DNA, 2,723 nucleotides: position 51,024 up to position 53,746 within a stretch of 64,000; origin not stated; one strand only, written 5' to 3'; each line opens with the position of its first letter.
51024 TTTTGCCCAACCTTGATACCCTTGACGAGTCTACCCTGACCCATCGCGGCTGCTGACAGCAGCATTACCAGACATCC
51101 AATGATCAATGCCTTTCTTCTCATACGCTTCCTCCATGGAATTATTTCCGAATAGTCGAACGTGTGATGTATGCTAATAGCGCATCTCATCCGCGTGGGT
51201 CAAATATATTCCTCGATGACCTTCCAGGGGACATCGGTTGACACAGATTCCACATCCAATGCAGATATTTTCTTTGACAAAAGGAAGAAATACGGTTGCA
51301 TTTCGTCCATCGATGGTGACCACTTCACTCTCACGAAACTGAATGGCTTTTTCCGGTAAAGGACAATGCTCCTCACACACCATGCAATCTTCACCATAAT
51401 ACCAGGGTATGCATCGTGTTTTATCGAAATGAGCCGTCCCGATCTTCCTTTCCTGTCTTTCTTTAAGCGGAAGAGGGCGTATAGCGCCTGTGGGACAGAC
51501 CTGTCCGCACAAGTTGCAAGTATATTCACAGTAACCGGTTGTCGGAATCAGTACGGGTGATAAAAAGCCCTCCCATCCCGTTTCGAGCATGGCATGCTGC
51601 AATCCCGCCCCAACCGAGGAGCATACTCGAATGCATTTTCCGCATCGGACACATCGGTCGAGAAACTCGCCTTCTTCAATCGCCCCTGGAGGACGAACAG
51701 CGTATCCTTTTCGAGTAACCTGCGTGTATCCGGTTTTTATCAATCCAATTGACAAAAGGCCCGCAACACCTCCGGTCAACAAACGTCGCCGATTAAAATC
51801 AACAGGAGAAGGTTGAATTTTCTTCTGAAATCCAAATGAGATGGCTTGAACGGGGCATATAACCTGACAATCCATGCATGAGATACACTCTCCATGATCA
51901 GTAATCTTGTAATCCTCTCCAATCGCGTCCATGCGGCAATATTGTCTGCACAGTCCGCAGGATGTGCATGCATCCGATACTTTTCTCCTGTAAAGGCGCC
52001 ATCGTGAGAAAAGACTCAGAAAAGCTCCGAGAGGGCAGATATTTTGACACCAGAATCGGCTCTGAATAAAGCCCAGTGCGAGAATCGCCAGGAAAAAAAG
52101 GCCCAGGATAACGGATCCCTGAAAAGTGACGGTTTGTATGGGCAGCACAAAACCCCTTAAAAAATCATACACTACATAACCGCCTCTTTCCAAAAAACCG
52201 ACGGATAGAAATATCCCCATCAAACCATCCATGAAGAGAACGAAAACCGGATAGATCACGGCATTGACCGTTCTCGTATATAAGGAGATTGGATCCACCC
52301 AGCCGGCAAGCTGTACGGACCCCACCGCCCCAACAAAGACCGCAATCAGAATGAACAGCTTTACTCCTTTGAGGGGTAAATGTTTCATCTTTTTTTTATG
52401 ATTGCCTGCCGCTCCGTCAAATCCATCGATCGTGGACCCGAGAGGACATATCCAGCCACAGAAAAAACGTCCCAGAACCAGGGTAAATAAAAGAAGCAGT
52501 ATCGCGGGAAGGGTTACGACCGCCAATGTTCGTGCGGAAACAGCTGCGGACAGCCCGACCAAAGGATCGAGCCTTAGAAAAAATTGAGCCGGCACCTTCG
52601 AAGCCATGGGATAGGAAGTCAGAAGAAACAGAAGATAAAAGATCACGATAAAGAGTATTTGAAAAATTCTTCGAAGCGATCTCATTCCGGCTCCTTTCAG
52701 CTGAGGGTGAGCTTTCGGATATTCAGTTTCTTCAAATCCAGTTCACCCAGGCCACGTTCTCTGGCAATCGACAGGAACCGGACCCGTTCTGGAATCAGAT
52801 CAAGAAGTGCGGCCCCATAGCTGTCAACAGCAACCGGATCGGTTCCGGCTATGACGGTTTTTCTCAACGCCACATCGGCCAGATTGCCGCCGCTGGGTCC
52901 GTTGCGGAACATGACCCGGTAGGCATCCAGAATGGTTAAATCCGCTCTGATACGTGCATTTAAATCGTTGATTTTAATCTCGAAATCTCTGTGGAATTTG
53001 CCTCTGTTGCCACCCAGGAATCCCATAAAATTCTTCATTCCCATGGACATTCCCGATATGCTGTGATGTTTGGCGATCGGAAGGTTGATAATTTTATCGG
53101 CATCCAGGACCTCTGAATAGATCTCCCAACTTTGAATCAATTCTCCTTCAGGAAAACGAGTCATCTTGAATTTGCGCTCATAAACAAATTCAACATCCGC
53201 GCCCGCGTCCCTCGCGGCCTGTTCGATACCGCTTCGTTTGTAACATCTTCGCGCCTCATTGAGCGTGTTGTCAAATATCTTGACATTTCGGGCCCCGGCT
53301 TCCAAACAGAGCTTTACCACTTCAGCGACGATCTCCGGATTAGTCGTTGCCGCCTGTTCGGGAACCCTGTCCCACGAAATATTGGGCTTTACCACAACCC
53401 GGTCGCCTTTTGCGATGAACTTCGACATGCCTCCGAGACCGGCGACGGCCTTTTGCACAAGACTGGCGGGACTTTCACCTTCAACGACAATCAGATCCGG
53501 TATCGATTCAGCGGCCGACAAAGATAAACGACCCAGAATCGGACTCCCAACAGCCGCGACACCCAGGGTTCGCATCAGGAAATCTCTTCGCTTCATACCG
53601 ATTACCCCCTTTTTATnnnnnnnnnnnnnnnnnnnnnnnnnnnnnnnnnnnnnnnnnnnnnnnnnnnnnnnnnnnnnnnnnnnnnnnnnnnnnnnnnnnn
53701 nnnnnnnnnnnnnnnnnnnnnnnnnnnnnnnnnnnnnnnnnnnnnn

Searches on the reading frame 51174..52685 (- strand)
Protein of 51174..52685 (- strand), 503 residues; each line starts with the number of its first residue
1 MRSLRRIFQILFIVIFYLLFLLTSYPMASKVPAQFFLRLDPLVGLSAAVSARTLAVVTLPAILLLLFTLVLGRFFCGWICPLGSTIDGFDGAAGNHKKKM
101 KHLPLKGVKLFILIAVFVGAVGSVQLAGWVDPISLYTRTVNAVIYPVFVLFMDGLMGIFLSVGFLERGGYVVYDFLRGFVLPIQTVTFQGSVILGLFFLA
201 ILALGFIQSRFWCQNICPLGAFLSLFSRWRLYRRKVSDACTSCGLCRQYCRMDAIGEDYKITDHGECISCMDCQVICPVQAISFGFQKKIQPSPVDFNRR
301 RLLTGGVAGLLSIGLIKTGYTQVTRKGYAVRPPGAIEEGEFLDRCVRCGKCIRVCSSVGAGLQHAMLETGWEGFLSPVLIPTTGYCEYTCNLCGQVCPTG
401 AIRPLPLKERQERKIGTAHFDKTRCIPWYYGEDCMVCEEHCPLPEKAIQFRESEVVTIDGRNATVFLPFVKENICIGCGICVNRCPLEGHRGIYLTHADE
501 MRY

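Call 10: search_protein_families(library=pfam, proteins=[window:51174-52685:-], max_evalue=0.001)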
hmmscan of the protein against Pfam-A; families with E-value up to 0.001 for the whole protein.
window:51174-52685:- (503 aa): 14 families
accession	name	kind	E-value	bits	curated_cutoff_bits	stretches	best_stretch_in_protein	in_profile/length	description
PF12838.12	Fer4_7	-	1.8e-17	64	27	3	433-486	4-49/52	4Fe-4S dicluster domain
PF00037.32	Fer4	-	4.3e-16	58.4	21.1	1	470-486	3-19/24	4Fe-4S binding domain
PF12801.12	Fer4_5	-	5.9e-16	58.6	22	2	60-90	8-38/48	4Fe-4S binding domain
PF13187.11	Fer4_9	-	1e-12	48.3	27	1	433-486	4-48/52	4Fe-4S dicluster domain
PF12837.12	Fer4_6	-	1.6e-11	44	25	0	469-486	3-20/24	4Fe-4S binding domain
PF13484.11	Fer4_16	-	6.9e-11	43.2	30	0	266-291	1-25/66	4Fe-4S double cluster binding domain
PF13237.11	Fer4_10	-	2.5e-10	40.5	25.5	0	470-487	4-21/53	4Fe-4S dicluster domain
PF14697.11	Fer4_21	-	4.7e-10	39.9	35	0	238-283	6-58/59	4Fe-4S dicluster domain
PF12797.12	Fer4_2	-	2.9e-08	33.6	24.5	1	468-486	3-21/22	4Fe-4S binding domain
PF25160.1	LdpA_Fe-S-bd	-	7.9e-07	29.2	27.6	0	213-257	9-45/49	LdpA Fe-S cluster-binding domain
PF13534.11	Fer4_17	-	5.5e-06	27.3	22.2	0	234-253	40-59/61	4Fe-4S dicluster domain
PF12798.12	Fer4_3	-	1.7e-05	25.8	27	0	475-486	1-12/15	4Fe-4S binding domain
PF12800.12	Fer4_4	-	1.7e-05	25.2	24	0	474-486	3-15/17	4Fe-4S binding domain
PF13183.11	Fer4_8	-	3.7e-05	24.6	27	0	474-492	4-22/68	4Fe-4S dicluster domain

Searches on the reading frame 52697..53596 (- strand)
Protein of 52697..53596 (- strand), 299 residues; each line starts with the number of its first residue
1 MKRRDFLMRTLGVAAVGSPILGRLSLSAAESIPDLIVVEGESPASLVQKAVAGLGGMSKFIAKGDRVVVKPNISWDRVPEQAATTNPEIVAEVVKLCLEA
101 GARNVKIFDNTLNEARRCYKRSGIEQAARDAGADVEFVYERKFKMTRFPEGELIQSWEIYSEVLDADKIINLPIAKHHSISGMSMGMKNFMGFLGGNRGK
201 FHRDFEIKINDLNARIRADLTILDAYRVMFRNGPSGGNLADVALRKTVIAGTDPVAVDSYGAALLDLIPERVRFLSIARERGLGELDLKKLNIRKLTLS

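Call 10: search_protein_families(library=pfam, proteins=[window:52697-53596:-], max_evalue=0.001)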
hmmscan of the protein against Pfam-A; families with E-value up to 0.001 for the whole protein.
window:52697-53596:- (299 aa): 1 family
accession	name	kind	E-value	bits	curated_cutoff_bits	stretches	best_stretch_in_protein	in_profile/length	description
PF04015.17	DUF362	-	1.1e-53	182.7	24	1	67-262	1-199/200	Domain of unknown function (DUF362)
